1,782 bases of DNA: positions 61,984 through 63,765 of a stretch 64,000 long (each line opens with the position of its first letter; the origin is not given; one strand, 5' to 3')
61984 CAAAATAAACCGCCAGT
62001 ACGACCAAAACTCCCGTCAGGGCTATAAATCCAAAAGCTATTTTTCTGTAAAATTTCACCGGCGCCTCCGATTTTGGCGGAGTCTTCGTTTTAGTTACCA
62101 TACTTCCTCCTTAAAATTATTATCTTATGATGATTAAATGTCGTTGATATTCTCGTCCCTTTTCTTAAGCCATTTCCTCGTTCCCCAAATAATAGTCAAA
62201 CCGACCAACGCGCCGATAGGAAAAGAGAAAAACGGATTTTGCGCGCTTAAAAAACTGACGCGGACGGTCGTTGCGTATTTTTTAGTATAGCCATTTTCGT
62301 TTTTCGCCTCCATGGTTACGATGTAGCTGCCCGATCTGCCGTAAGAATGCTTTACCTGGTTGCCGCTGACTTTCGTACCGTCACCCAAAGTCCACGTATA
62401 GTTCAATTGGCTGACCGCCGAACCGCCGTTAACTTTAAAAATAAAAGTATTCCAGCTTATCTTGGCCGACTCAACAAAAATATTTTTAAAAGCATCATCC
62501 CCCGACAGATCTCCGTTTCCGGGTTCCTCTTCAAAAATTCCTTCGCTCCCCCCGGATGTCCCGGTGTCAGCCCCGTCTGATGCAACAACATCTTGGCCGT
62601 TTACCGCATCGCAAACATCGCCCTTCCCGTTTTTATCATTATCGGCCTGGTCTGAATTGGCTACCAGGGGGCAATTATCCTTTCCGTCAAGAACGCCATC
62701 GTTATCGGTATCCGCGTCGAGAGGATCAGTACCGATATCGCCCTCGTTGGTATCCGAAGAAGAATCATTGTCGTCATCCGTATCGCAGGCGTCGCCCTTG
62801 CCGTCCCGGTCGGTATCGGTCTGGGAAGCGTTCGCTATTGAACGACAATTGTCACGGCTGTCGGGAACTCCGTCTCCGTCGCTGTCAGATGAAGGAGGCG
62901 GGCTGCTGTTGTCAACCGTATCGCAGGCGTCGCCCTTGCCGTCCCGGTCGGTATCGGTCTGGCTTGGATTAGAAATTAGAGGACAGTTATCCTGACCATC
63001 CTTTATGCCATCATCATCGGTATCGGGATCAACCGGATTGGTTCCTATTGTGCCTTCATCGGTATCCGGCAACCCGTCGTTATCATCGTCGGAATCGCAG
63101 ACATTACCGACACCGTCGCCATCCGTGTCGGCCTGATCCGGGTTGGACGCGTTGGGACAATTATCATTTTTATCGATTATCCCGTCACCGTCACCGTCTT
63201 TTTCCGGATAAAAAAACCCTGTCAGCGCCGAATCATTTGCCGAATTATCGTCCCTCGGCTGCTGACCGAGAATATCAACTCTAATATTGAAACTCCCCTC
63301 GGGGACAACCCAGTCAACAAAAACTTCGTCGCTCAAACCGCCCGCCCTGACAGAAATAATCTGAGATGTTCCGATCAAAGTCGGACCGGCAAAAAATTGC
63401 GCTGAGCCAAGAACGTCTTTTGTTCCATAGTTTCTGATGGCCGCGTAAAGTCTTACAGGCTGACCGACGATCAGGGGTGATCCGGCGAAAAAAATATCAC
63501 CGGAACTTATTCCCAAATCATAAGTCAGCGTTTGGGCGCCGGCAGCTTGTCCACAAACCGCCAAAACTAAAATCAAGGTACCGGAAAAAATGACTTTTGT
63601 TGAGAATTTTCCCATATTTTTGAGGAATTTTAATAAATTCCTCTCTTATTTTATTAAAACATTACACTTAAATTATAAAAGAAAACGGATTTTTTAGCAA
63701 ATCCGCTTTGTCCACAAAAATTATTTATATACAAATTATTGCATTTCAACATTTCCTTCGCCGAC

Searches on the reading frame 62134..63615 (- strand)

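Call 89: search_protein_families(library=pfam, proteins=[window:62134-63615:-], max_evalue=0.00001)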
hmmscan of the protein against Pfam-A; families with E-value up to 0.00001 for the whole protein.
window:62134-63615:- (493 aa): 3 families
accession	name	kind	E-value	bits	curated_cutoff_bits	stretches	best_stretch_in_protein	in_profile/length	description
PF02412.23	TSP_3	-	4.9e-36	122.6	25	1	220-265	1-36/36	Thrombospondin type 3 repeat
PF18911.6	PKD_4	-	4.4e-11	43.1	27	1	402-449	33-80/85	PKD domain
PF00801.26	PKD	-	3.1e-10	40.3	23.5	1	400-445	26-73/80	PKD domain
